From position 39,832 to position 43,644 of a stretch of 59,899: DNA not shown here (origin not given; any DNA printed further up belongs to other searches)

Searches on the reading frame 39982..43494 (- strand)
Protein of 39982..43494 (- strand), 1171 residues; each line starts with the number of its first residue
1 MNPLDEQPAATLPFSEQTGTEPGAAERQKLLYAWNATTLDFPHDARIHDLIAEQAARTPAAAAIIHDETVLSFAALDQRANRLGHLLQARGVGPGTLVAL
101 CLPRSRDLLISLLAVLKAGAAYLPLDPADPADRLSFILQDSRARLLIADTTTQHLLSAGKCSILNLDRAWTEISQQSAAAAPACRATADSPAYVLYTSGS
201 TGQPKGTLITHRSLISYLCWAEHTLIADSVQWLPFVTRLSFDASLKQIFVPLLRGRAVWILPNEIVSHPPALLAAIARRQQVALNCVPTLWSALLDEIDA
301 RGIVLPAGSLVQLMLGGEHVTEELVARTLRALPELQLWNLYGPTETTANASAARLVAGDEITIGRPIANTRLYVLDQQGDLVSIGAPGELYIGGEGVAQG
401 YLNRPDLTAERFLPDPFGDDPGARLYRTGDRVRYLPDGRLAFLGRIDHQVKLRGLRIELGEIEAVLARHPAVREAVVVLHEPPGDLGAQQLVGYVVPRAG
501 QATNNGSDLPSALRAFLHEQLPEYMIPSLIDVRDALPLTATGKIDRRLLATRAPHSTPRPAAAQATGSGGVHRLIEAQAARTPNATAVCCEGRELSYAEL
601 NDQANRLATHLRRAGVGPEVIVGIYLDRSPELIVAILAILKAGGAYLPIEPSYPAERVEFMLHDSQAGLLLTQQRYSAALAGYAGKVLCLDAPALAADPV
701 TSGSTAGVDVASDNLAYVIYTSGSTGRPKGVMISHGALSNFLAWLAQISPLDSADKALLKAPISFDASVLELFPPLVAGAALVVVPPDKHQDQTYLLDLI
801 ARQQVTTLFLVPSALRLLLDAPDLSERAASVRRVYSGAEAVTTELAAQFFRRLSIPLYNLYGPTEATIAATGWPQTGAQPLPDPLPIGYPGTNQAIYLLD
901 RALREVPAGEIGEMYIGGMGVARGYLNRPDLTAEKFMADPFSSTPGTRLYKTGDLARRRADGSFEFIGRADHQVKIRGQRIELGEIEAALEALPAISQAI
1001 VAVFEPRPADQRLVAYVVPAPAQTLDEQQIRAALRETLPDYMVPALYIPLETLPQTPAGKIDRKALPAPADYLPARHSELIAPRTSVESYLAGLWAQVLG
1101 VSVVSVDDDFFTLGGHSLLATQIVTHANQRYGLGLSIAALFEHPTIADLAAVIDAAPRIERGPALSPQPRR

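Call 7: search_protein_families(library=ncbifam, proteins=[window:39982-43494:-], max_evalue=0.001)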
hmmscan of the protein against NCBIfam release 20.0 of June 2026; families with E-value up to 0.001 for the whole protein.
window:39982-43494:- (1171 aa): 108 families (the best 25 are shown)
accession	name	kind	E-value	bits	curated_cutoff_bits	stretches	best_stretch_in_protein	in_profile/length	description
NF041803.1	NRPS_SolG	exception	4.9e-298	991.4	2200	2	571-1151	563-1153/1163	solanimycin non-ribosomal peptide synthetase SolG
NF004282.0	PRK05691.1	subfamily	2.7e-295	982.9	4090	2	569-1155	1131-1707/4334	non-ribosomal peptide synthase/polyketide synthase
TIGR01733.1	AA-adenyl-dom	subfamily_domain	7.2e-272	901.2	317.4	2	596-1001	1-409/409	amino acid adenylation domain-containing protein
NF007605.2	PRK10252.1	equivalog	1e-224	748.8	2400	2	571-1156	456-1044/1292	enterobactin non-ribosomal peptide synthetase EntF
NF047350.1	aureusi_NRPS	equivalog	2.9e-217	724.3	2500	2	570-1154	414-976/2373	aureusimine non-ribosomal peptide synthetase AusA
NF038078.1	NRPS_MxcG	equivalog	1.3e-214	715.2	2300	2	572-1156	459-1044/1442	myxochelin non-ribosomal peptide synthetase MxcG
NF003417.0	PRK04813.1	subfamily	1.1e-174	581.7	476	2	575-1066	9-499/505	D-alanine--poly(phosphoribitol) ligase subunit DltA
TIGR01734.1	D-ala-DACP-lig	equivalog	3.4e-169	563.6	559.85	2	575-1066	6-498/504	D-alanine--poly(phosphoribitol) ligase subunit DltA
TIGR03098.1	ligase_PEP_1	hypoth_equivalog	4.1e-147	490.8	592.35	2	571-1066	2-514/517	acyl-CoA ligase (AMP-forming), exosortase A system-associated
NF004837.0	PRK06187.1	subfamily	5.6e-138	460.5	476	2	571-1067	10-519/531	long-chain-fatty-acid--CoA ligase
TIGR03443.1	alpha_am_amid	equivalog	2.9e-130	435.8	1030.1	5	695-1022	397-753/1390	L-aminoadipate-semialdehyde dehydrogenase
NF006182.0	PRK08316.1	subfamily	2.4e-104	349.7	663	2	570-1065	12-512/523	fatty acyl-CoA synthetase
NF052269.1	Staph_lig_FadD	equivalog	5.7e-103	344.9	650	2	589-1066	22-489/499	long-chain-fatty-acid--CoA ligase FadD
NF006181.0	PRK08314.1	subfamily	1.2e-102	344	705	4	708-1066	199-550/563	long-chain-fatty-acid--CoA ligase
NF004822.0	PRK06178.1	equivalog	3e-98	329.9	782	4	175-554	199-568/571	acyl-CoA synthetase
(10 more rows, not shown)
